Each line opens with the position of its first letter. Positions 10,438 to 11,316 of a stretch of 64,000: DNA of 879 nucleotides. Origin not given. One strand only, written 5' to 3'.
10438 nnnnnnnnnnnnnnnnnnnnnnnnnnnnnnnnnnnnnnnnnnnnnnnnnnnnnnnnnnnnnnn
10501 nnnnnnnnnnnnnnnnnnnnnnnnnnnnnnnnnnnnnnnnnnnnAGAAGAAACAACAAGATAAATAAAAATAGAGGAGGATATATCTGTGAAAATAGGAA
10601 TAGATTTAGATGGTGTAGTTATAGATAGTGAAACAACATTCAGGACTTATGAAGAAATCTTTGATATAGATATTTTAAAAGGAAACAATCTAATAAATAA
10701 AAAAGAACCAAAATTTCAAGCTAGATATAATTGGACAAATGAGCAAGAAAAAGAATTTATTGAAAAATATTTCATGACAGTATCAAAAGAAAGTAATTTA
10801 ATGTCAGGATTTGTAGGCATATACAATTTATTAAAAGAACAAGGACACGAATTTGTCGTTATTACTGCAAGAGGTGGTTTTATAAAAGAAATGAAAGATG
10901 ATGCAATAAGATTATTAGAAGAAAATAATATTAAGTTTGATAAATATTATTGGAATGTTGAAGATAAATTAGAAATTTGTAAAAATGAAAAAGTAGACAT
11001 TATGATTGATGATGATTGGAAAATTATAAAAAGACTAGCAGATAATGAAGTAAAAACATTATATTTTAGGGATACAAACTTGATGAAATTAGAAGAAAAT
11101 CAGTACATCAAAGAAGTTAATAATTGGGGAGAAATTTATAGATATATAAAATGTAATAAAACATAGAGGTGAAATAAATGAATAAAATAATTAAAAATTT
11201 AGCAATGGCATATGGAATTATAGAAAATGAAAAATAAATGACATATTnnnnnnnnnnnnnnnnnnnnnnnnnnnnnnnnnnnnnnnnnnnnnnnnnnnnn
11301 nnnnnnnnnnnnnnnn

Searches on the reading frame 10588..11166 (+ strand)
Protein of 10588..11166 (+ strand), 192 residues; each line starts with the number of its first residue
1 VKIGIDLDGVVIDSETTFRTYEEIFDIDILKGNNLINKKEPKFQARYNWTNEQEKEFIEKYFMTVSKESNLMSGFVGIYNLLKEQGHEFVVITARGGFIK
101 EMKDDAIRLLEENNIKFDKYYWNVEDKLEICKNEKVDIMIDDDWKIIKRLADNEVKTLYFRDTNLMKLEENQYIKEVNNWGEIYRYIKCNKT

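Call 3: search_protein_families(library=pfam, proteins=[window:10588-11166:+], max_evalue=0.01)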
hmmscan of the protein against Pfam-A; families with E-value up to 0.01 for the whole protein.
window:10588-11166:+ (192 aa): 0 families

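Call 4: search_protein_families(library=ncbifam, proteins=[window:10588-11166:+], max_evalue=0.01)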
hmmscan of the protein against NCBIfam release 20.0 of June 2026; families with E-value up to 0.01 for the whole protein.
window:10588-11166:+ (192 aa): 0 families

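Call 11: search_protein_families(library=padloc, proteins=[window:10588-11166:+], max_evalue=0.01)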
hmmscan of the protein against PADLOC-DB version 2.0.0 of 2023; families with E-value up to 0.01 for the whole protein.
window:10588-11166:+ (192 aa): 0 families

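Call 20: search_solved_structures(query=window:10588-11166:+, max_evalue=10, show_alignments=2)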
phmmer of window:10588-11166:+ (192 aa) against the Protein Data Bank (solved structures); distinct sequences matched with E-value up to 10: 1.
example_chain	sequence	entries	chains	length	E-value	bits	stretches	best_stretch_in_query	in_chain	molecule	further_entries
3zl8_A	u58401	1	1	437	4.1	10.4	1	77-166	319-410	UDP-N-ACETYLMURAMOYL-TRIPEPTIDE--D-ALANYL-D-ALANINE LIGASE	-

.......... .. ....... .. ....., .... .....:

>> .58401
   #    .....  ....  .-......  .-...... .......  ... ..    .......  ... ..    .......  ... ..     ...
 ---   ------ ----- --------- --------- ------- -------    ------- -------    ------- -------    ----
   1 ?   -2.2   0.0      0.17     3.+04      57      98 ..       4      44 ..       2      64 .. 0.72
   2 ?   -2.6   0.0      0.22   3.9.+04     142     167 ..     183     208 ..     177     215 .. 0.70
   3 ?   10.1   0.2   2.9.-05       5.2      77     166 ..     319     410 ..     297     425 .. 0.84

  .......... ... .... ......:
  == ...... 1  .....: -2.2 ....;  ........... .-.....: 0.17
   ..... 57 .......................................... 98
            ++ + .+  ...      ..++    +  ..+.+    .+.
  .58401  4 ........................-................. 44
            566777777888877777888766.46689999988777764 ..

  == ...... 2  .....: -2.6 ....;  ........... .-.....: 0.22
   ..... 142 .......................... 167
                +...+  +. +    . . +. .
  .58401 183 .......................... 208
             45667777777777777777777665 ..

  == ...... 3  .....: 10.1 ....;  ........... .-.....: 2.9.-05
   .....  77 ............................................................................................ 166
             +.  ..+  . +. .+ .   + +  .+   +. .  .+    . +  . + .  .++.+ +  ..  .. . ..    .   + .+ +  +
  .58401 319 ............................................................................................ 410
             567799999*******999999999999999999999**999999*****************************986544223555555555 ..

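Call 21: search_protein_families(library=pfam, proteins=[window:10588-11166:+], max_evalue=10)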
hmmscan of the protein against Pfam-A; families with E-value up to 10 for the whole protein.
window:10588-11166:+ (192 aa): 2 families
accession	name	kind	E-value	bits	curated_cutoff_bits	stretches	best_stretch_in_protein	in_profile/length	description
PF00771.25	FHIPEP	-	0.02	13.8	29.1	1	6-114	391-497/657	FHIPEP family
PF01918.27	Alba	-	0.11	12.8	25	1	63-99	3-38/66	Alba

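Call 22: search_protein_families(library=phrogs, proteins=[window:10588-11166:+], max_evalue=0.01)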
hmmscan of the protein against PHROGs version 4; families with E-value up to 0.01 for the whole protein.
window:10588-11166:+ (192 aa): 4 families
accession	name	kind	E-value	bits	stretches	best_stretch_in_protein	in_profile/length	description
phrog_420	-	unknown function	1.4e-11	45.4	1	1-187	14-202/267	unknown function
phrog_415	-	other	9.2e-09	36.3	1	4-163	25-167/218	polynucleotide kinase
phrog_1238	-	moron, auxiliary metabolic gene and host takeover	0.0002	22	0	24-142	42-114/155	phosphoheptose isomerase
phrog_13623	-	unknown function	0.0052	17.6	0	103-168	139-203/208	-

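Call 27: find_homologous_proteins(query=window:10588-11166:+, max_evalue=0.001)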
Query window:10588-11166:+ (192 aa): 2629 proteins with E <= 0.001 among 2727 candidates; the best 120 are listed.
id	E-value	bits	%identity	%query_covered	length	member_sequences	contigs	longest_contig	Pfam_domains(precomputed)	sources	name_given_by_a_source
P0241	4.1e-121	420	99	100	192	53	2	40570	-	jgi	-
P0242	6.5e-120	416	99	100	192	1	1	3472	-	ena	-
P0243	7.0e-120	416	99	100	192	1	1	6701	-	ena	-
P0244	2.1e-119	414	99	100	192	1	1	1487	-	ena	-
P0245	1.3e-117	408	98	98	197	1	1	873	-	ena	-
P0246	1.4e-117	408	98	99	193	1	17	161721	-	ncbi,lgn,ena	-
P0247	1.6e-117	408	99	98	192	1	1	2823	-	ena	-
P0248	3.3e-117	407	99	98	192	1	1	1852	-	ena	-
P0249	3.6e-117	407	97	99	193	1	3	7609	-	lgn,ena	-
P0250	4.7e-117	407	98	99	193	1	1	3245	-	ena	-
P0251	9.6e-117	406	95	99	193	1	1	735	-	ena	-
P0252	9.7e-117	405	97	99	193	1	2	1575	-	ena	-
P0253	1.1e-116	405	97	98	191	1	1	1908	-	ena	-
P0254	1.2e-116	405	97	98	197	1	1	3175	-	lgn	-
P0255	1.8e-116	405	97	99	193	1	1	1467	-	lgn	-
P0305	1.8e-113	395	95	98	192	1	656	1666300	-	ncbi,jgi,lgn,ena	jgi:uncharacterized HAD superfamily protein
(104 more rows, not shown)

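Call 36: search_protein_representatives(protein=window:10588-11166:+)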
Query: 192 residues. Proteins with E-value up to 0.001 (for the whole library): 979; up to 1e-10: 297; up to 1e-30: 52. The best 150 are listed.
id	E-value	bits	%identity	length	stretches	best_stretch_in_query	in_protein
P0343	3.2e-113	392.4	93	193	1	1-189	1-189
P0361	1.0e-85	302.6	72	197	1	1-190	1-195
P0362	7.3e-63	228.1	98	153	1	1-109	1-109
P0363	1.6e-61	223.7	58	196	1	1-187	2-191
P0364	7.7e-54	198.7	91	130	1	72-171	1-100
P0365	6.8e-51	189.1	91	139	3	1-60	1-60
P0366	1.0e-49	185.2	47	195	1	1-188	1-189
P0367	1.5e-46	174.9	43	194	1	1-190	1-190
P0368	1.0e-44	169.0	69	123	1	72-187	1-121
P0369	4.3e-44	166.9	44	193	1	1-188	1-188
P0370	8.7e-44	165.9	42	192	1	1-187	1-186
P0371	2.0e-43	164.7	40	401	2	1-188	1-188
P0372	7.7e-43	162.8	44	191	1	1-188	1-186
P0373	1.8e-42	161.6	46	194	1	1-188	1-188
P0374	3.3e-42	160.8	45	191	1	1-188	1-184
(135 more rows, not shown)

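Call 38: search_solved_structures(query=A3, max_evalue=1, show_alignments=2)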
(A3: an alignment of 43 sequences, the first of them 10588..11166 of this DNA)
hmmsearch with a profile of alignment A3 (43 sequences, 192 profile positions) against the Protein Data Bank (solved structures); distinct sequences matched with E-value up to 1: 27.
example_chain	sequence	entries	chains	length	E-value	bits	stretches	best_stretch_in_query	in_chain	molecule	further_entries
3bwv_A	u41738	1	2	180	0.00051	22.8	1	2-189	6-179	Putative 5'(3')-deoxyribonucleotidase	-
2obb_A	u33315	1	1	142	0.00066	22.4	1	71-142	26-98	Hypothetical protein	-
9m7l_A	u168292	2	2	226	0.0018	21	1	5-107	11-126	Pseudouridine-5'-phosphatase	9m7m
3l5k_A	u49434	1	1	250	0.018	17.7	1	5-97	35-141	Haloacid dehalogenase-like hydrolase domain-containing protein 1A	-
2hsz_A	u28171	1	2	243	0.033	16.8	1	38-94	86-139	novel predicted phosphatase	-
3l8e_A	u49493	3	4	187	0.044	16.4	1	64-123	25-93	D,D-heptose 1,7-bisphosphate phosphatase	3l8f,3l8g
2gmw_A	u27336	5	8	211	0.055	16.1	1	64-123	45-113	D,D-heptose 1,7-bisphosphate phosphatase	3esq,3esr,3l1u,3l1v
4ap9_A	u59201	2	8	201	0.06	16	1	58-95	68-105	PHOSPHOSERINE PHOSPHATASE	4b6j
3dv9_A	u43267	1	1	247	0.06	16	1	37-97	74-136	beta-phosphoglucomutase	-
3pzt_A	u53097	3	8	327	0.098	15.3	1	61-122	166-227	Endoglucanase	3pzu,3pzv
2h9u_A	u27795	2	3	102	0.12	15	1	68-114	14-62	DNA/RNA-binding protein Alba 2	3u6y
1z5g_A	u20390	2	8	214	0.13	14.9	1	72-158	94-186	AphA protein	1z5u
6ede_A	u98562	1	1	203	0.16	14.6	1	122-168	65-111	Probable RNA 2'-phosphotransferase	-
3e58_A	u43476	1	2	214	0.19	14.3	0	3-25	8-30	putative Beta-phosphoglucomutase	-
6e3a_A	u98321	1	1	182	0.22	14.2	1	123-169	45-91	Probable RNA 2'-phosphotransferase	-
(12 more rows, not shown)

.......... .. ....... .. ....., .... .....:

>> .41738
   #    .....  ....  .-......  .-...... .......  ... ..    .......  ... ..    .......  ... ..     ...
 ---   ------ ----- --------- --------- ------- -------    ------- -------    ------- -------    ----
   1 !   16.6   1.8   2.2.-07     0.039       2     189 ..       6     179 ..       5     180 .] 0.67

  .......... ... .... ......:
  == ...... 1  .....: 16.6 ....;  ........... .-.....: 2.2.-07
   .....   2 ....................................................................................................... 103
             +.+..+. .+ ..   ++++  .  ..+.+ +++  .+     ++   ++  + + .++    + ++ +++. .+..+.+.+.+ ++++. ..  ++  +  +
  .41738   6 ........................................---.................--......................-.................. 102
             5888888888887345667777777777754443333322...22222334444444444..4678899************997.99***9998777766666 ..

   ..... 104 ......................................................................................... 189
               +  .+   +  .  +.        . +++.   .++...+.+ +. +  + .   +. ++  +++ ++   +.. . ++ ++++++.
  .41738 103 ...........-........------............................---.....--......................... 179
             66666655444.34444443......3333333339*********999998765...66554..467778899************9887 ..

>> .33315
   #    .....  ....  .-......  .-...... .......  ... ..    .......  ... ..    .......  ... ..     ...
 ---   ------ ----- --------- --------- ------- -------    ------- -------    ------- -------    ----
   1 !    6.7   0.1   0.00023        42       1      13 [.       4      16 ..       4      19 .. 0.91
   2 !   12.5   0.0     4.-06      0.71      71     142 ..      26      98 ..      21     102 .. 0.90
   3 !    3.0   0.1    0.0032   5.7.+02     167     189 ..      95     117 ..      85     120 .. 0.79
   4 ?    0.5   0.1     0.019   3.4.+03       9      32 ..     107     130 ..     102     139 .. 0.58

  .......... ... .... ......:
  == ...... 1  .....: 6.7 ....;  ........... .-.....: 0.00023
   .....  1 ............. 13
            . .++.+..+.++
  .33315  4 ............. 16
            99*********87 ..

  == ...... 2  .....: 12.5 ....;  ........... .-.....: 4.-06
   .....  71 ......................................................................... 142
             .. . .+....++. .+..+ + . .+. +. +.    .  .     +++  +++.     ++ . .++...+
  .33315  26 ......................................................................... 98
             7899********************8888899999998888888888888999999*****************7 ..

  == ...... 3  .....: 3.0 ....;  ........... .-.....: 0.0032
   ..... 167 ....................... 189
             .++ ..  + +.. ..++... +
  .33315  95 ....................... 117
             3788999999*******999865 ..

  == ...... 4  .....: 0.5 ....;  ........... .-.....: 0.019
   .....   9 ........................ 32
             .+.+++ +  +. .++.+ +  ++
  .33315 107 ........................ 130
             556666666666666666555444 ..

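Call 39: search_protein_families(library=pfam, alignment_id=A3, max_evalue=0.01)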
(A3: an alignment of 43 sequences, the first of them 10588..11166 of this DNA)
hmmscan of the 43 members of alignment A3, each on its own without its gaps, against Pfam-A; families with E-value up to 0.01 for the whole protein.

A. member 1, window:10588-11166:+ (192 aa): 0 families

B. families by the number of members that match (of 43 scanned): 16 families
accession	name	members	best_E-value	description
PF00702.32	Hydrolase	28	1.9e-08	haloacid dehalogenase-like hydrolase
PF06941.18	NT5C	23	1.1e-10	5' nucleotidase, deoxy (Pyrimidine), cytosolic type C protein (NT5C)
PF13419.12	HAD_2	19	1.9e-07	Haloacid dehalogenase-like hydrolase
PF03767.20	Acid_phosphat_B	10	4.7e-05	HAD superfamily, subfamily IIIB (Acid phosphatase)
PF13344.12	Hydrolase_6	9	8e-06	Haloacid dehalogenase-like hydrolase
PF01918.27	Alba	2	0.00034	Alba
PF11019.14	DUF2608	2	0.00051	Protein of unknown function (DUF2608)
PF06189.17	5-nucleotidase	2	0.00052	5'-nucleotidase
PF12710.13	HAD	2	0.0012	haloacid dehalogenase-like hydrolase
PF25109.1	HAD_PNKP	2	0.0027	Polynucleotide kinase PNKP phosphatase domain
PF12683.13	DUF3798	1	3.7e-05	Protein of unknown function (DUF3798)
PF08282.18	Hydrolase_3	1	7.7e-05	haloacid dehalogenase-like hydrolase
PF24694.1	LNS2_PITM1-3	1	0.0011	PITM 1-3, LNS2 domain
PF06399.18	GFRP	1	0.0015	GTP cyclohydrolase I feedback regulatory protein (GFRP)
PF18121.7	TFA2_Winged_2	1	0.0055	TFA2 Winged helix domain 2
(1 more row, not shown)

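Call 66: find_encoding_contigs(protein=P0305, flank=4000, max_places=6)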
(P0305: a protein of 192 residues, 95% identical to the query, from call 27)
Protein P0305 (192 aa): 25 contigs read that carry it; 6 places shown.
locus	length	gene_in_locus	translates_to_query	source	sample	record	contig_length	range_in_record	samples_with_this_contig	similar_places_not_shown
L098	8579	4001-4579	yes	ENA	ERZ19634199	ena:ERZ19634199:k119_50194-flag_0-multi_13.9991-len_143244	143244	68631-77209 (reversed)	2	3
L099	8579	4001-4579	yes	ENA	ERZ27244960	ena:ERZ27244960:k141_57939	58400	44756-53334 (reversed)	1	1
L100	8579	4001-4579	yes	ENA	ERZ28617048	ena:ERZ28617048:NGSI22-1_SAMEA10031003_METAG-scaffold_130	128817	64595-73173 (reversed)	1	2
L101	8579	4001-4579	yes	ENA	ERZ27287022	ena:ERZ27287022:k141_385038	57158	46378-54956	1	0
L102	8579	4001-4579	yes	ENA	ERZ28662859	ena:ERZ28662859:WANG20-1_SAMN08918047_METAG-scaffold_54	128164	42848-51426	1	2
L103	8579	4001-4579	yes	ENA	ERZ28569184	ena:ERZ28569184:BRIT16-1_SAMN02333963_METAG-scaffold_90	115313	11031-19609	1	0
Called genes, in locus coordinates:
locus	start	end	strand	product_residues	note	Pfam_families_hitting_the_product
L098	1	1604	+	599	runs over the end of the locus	PF00239:Resolvase, PF07508:Recombinase, PF13408:Zn_ribbon_recom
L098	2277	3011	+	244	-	PF00106:adh_short, PF08659:KR, PF13561:adh_short_C2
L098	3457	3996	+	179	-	PF01327:Pep_deformylase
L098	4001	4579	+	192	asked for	-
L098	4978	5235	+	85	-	PF03073:TspO_MBR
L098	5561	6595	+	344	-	PF00005:ABC_tran, PF13304:AAA_21 (weak)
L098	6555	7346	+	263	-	PF01061:ABC2_membrane (weak), PF06182:ABC2_membrane_6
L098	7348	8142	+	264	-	PF06182:ABC2_membrane_6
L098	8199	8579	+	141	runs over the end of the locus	-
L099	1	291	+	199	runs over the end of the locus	PF01725:Ham1p_like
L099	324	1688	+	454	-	PF01938:TRAM, PF05958:tRNA_U5-meth_tr, PF02475:TRM5-TYW2_MTfase, PF09445:Methyltransf_15, PF13649:Methyltransf_25 (weak), PF13847:Methyltransf_31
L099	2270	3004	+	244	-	PF00106:adh_short, PF08659:KR, PF13561:adh_short_C2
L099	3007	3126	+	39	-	-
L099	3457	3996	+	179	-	PF01327:Pep_deformylase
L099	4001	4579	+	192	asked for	-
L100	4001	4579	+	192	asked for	-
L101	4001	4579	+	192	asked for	-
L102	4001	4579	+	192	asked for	-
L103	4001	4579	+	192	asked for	-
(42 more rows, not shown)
